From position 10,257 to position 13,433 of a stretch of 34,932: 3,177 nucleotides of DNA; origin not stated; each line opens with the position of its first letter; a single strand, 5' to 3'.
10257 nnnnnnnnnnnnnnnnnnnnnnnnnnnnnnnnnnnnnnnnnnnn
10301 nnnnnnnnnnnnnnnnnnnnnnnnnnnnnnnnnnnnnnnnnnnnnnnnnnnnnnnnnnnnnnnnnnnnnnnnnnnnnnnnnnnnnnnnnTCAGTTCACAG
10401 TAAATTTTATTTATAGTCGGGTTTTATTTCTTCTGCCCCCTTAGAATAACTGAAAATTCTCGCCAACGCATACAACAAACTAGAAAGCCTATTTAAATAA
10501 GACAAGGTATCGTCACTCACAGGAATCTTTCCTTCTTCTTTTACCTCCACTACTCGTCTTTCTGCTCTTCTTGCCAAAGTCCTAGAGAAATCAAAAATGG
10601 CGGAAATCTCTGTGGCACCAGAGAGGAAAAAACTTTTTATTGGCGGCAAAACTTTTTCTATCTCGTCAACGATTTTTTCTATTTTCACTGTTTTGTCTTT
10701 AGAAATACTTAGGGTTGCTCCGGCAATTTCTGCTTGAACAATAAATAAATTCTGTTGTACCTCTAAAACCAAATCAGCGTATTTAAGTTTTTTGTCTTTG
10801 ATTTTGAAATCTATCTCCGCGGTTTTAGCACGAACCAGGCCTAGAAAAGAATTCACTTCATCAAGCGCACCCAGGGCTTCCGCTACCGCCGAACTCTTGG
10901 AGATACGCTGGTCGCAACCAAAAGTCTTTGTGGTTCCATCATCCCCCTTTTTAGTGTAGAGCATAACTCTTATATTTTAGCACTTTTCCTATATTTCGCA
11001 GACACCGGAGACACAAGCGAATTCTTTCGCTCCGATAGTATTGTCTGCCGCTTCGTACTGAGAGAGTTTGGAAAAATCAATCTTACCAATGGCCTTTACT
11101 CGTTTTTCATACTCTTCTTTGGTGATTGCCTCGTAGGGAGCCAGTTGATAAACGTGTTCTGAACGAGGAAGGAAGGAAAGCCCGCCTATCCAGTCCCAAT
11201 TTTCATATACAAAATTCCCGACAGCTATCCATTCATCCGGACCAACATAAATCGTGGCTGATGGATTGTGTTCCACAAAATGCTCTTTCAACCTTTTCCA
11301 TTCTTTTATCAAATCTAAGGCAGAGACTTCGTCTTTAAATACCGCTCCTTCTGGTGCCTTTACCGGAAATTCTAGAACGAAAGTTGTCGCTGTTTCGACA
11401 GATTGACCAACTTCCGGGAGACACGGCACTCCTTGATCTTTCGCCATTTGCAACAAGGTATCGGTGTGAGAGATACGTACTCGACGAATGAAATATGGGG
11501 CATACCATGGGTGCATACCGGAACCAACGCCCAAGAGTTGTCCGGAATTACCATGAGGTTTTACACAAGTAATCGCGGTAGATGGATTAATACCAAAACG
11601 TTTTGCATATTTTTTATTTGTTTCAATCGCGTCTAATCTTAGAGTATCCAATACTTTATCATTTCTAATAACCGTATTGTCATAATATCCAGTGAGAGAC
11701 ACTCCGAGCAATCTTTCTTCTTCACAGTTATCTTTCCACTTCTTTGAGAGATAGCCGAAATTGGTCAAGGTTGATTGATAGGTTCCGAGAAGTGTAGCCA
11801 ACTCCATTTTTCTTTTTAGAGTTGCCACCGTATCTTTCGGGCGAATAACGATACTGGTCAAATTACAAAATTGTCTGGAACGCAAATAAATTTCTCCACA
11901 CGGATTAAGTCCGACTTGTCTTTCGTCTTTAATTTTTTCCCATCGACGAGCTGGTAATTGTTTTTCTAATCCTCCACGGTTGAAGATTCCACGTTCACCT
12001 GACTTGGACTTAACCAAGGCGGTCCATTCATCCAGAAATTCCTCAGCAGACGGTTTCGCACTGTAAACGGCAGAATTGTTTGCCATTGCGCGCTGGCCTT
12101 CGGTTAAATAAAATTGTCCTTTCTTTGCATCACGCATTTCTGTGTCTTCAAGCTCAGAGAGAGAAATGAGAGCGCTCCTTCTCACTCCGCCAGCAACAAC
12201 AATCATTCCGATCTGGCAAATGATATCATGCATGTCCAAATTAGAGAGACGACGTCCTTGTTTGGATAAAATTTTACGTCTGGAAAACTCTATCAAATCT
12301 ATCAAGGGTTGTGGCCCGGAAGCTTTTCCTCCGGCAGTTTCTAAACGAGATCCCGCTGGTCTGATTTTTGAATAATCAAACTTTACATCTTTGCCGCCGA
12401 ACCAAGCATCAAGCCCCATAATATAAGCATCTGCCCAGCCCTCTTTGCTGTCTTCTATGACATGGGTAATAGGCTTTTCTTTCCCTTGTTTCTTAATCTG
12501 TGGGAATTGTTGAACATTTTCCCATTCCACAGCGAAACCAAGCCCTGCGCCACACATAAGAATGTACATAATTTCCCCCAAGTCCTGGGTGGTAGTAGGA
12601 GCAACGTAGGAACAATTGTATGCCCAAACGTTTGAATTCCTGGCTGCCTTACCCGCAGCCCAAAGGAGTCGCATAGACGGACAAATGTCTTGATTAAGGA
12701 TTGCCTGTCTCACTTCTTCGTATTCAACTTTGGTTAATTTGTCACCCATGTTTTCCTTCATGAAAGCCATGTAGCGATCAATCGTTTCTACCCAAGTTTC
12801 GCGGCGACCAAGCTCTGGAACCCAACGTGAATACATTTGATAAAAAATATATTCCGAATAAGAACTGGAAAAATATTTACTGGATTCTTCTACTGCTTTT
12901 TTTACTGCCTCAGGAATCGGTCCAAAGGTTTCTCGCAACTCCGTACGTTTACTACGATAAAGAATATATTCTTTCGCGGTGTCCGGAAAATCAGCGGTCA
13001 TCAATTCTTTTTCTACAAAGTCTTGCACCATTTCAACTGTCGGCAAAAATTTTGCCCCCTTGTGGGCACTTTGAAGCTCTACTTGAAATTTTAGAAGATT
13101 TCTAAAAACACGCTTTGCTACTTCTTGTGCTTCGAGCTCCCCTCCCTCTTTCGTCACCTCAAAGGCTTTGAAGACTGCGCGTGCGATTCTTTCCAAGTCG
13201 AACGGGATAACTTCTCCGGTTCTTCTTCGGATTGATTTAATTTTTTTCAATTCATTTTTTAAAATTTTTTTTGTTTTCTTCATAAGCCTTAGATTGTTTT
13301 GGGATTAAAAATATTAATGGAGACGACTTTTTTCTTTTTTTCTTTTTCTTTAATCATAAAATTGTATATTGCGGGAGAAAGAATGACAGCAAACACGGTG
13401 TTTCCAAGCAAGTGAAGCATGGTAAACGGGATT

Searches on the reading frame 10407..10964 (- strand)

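Call 85: search_protein_families(library=pfam, proteins=[window:10407-10964:-], max_evalue=0.0001)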
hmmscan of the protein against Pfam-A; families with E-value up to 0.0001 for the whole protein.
window:10407-10964:- (185 aa): 1 family
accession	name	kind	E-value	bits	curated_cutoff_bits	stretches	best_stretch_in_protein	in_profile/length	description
PF01923.23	Cob_adeno_trans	-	3.3e-43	148.1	24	1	2-170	1-170/171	Cobalamin adenosyltransferase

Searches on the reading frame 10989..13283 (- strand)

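Call 86: search_protein_families(library=pfam, proteins=[window:10989-13283:-], max_evalue=0.0001)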
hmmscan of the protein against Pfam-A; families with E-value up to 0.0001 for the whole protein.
window:10989-13283:- (764 aa): 4 families
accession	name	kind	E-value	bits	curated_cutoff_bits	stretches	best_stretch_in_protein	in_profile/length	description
PF03477.21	ATP-cone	-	5.9e-16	59.2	25.8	1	17-115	2-88/88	ATP cone domain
PF21995.1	RNR-II_ins_dom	-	4.2e-08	33.8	27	1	271-331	34-100/107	B12-dependent ribonucleotide reductase, insertion domain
PF02867.20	Ribonuc_red_lgC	-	8.9e-07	28.3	23.9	0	399-532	155-290/523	Ribonucleotide reductase, barrel domain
PF17975.6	RNR_Alpha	-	4.7e-06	27.5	26.4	1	129-175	8-53/101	Ribonucleotide reductase alpha domain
